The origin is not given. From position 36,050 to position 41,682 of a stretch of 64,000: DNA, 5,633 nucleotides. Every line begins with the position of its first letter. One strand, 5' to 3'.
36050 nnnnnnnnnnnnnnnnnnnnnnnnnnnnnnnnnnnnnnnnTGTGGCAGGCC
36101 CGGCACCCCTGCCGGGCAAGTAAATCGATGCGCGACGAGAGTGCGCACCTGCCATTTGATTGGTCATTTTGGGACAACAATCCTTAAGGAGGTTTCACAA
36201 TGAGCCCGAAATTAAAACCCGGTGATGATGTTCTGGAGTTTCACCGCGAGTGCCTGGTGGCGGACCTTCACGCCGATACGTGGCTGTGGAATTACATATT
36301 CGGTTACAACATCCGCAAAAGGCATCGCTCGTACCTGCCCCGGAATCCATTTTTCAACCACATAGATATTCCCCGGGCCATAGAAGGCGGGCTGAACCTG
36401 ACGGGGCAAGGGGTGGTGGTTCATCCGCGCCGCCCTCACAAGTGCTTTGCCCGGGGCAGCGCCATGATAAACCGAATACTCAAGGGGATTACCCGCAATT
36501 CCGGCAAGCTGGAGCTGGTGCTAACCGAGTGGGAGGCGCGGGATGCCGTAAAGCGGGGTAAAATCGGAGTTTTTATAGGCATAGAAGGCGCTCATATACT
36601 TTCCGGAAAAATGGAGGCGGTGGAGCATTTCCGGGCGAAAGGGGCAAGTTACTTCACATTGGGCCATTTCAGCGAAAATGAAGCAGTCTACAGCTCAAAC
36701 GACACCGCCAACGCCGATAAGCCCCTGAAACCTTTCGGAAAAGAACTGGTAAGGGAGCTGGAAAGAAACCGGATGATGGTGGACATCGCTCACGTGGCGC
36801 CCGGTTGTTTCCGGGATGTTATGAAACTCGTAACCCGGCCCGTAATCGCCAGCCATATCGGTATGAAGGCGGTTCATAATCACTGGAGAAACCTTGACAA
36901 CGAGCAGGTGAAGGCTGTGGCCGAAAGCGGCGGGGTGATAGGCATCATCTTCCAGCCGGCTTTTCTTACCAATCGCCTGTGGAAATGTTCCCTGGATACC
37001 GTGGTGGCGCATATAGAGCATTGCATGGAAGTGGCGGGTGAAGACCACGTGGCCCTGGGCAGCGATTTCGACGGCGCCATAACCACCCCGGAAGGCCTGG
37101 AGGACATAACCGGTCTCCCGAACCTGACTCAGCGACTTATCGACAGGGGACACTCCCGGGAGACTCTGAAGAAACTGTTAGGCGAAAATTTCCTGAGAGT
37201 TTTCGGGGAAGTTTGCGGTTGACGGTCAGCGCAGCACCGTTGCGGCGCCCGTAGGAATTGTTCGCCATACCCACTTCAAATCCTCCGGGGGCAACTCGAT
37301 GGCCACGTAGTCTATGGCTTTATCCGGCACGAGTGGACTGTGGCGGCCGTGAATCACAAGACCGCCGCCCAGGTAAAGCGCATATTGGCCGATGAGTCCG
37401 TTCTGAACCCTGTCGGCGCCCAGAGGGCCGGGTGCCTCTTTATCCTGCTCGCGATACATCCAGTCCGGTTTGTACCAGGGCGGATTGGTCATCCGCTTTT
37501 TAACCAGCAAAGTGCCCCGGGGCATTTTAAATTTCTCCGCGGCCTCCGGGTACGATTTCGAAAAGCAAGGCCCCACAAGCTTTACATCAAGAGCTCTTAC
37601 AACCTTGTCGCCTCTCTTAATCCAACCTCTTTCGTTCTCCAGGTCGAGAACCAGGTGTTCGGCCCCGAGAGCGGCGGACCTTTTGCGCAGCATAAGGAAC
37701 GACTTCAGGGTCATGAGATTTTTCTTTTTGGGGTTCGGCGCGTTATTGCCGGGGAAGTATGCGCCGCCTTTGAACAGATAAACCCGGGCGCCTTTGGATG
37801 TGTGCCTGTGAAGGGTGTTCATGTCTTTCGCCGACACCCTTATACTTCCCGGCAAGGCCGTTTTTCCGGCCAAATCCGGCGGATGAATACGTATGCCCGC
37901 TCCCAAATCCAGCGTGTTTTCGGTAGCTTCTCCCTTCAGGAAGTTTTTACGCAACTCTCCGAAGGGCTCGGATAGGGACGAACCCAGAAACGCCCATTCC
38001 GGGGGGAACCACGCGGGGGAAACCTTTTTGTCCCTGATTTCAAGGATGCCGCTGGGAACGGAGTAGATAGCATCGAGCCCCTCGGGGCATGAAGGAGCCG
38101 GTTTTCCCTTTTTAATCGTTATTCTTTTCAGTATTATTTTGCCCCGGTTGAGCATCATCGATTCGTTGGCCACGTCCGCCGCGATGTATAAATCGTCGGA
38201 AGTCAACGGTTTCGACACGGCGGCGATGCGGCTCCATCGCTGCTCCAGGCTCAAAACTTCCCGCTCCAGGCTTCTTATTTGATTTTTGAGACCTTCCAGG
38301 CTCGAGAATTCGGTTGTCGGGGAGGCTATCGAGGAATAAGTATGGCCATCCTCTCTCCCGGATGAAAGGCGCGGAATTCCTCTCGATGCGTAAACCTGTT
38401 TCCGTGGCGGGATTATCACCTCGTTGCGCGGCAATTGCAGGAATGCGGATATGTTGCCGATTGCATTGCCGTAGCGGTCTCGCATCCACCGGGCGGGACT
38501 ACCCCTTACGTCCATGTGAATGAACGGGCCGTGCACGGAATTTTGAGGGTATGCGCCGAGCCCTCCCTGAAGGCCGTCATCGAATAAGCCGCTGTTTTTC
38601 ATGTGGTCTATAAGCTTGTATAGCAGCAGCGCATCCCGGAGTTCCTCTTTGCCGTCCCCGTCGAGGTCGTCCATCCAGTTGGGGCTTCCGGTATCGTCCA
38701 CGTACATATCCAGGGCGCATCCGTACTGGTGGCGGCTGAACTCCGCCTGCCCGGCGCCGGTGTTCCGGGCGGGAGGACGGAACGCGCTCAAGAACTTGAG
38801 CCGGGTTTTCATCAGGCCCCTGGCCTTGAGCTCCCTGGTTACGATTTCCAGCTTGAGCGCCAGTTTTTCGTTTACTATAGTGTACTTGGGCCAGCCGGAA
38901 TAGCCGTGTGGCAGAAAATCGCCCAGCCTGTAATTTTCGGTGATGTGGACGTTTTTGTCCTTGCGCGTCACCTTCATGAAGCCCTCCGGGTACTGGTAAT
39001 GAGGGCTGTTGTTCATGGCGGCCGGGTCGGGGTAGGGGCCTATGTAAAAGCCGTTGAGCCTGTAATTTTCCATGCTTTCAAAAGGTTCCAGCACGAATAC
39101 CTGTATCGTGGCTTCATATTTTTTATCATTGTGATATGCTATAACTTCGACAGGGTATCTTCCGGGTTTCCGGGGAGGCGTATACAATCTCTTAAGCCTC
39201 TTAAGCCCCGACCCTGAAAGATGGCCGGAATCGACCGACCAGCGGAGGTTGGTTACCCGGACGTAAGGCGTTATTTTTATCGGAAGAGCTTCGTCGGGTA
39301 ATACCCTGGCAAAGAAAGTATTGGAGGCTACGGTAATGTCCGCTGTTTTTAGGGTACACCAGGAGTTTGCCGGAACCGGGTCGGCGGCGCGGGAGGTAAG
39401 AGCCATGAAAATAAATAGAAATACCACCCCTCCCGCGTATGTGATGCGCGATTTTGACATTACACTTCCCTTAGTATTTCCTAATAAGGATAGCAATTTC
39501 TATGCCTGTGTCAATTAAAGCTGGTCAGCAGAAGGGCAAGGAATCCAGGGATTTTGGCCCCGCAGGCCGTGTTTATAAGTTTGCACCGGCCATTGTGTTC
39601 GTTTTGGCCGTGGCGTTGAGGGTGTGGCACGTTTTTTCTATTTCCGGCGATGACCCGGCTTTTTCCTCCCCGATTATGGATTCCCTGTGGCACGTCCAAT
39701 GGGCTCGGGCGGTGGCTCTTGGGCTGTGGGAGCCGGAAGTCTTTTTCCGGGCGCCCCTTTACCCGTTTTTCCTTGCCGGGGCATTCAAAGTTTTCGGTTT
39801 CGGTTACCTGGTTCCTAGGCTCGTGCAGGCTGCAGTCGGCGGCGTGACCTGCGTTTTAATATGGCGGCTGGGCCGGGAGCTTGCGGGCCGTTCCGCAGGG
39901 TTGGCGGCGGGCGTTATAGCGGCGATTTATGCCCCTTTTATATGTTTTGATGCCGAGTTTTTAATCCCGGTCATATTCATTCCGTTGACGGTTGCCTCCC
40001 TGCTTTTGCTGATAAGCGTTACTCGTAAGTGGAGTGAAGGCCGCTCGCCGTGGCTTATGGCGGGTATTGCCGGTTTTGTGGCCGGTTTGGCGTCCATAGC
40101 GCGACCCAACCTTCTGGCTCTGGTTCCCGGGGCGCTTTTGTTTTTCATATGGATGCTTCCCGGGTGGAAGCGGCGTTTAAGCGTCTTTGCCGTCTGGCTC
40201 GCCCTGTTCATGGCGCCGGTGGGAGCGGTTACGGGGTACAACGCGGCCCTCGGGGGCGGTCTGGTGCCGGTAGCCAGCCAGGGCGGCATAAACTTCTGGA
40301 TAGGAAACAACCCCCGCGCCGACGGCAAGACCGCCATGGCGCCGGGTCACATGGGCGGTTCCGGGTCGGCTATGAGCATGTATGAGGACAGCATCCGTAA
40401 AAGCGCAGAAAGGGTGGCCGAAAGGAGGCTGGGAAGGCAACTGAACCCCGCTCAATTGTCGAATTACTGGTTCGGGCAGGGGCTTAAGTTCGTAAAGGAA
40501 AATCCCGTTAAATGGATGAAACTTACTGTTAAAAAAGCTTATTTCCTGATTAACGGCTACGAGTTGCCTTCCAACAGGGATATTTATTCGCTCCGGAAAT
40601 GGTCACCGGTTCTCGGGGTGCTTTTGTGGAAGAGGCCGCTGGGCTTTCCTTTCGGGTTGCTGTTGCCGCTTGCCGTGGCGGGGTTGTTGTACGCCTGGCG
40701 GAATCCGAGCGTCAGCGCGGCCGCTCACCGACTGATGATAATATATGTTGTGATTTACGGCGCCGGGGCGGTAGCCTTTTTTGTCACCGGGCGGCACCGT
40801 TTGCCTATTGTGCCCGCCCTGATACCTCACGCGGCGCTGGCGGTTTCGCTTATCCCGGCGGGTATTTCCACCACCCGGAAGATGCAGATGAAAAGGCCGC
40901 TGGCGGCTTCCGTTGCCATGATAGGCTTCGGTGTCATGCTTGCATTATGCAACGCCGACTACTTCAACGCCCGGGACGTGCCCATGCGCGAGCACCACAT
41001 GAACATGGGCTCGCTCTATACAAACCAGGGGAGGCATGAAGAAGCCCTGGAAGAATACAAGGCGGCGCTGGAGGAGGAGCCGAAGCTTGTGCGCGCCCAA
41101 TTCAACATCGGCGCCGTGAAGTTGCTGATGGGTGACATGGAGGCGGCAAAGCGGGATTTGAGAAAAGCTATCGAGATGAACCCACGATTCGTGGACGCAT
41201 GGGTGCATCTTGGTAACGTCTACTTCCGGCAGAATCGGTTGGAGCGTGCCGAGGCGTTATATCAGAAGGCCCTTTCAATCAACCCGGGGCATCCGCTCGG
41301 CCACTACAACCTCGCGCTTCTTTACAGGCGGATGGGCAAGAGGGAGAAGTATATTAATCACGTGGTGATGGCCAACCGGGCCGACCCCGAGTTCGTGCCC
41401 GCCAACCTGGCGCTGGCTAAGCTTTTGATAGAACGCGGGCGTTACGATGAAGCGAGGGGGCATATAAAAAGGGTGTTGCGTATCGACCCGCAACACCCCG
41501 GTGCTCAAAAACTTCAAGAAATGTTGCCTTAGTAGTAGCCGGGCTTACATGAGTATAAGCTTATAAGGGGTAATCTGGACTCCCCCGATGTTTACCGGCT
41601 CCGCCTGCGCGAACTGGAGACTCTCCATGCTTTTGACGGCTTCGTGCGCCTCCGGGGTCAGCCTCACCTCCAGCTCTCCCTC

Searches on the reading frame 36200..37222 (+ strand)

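Call 99: search_protein_families(library=pfam, proteins=[window:36200-37222:+], max_evalue=0.00001)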
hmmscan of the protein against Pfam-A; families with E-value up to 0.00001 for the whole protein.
window:36200-37222:+ (340 aa): 1 family
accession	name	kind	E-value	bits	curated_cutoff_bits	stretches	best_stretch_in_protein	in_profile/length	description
PF01244.27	Peptidase_M19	-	7.1e-80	269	26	1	15-336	3-318/319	Membrane dipeptidase (Peptidase family M19)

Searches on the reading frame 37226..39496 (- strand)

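Call 99: search_protein_families(library=pfam, proteins=[window:37226-39496:-], max_evalue=0.00001)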
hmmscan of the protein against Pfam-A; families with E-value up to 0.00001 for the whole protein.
window:37226-39496:- (756 aa): 1 family
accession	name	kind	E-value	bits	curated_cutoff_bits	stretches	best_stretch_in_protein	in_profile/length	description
PF03734.19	YkuD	-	8.7e-08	33.3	23.4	0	614-751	3-142/146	L,D-transpeptidase catalytic domain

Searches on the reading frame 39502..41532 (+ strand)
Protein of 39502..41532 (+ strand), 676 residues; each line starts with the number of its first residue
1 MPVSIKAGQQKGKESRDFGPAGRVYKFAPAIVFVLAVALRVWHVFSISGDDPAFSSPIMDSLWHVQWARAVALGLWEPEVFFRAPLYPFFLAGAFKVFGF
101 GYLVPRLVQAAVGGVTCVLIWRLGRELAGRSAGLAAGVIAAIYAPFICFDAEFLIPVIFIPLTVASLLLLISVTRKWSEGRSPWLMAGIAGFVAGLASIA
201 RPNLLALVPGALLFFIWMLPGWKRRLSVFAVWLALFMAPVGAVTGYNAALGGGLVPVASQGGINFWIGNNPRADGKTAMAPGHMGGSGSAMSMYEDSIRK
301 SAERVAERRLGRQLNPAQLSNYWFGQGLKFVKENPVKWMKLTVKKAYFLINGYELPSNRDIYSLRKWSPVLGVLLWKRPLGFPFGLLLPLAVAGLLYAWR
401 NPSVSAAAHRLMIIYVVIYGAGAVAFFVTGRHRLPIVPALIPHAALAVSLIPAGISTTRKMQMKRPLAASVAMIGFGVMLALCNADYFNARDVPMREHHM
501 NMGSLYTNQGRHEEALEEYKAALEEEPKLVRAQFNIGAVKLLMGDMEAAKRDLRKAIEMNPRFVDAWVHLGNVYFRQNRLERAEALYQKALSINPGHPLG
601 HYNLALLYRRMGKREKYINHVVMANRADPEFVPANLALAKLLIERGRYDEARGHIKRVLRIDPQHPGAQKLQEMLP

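Call 99: search_protein_families(library=pfam, proteins=[window:39502-41532:+], max_evalue=0.00001)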
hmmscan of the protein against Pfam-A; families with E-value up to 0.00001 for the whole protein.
window:39502-41532:+ (676 aa): 19 families
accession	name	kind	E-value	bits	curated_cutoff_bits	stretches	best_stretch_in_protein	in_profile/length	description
PF00515.34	TPR_1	-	1.1e-31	107.8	27.8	1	565-596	2-33/34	Tetratricopeptide repeat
PF07719.23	TPR_2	-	1.7e-29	99.9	27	1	565-597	2-34/34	Tetratricopeptide repeat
PF13181.12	TPR_8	-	8.9e-28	94.5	25.7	1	565-596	2-33/34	Tetratricopeptide repeat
PF13414.12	TPR_11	-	2.6e-26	91.5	26.8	2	571-612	1-42/42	TPR repeat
PF13431.12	TPR_17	-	6.2e-24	82.7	24.4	0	554-585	3-34/34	Tetratricopeptide repeat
PF14559.12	TPR_19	-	6.6e-23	81.3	25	2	542-601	3-62/68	Tetratricopeptide repeat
PF13432.12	TPR_16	-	7.8e-22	77.8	32.7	1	543-598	10-65/65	Tetratricopeptide repeat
PF13428.12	TPR_14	-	9.4e-20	69.6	23.5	1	564-606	1-43/44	Tetratricopeptide repeat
PF13424.12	TPR_12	-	1.7e-18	67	30.1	1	499-559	6-74/77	Tetratricopeptide repeat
PF13176.12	TPR_7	-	1.1e-14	53.6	27.9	0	566-597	1-34/36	Tetratricopeptide repeat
PF13174.12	TPR_6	-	7.1e-14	51.9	26.3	0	565-596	1-32/33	Tetratricopeptide repeat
PF13231.12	PMT_2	-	3.2e-13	50.6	26.1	1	83-238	2-150/160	Dolichyl-phosphate-mannose-protein mannosyltransferase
PF13374.12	TPR_10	-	1.7e-12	47.4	27.5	0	569-593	7-31/42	Tetratricopeptide repeat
PF13371.12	TPR_9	-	9.6e-10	38.8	35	0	505-565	4-64/73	Tetratricopeptide repeat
PF25063.1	ARM_TT21_C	-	1.6e-08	35.1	35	0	507-594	32-125/209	Tetratricopeptide repeat protein 21 C-terminal ARM domain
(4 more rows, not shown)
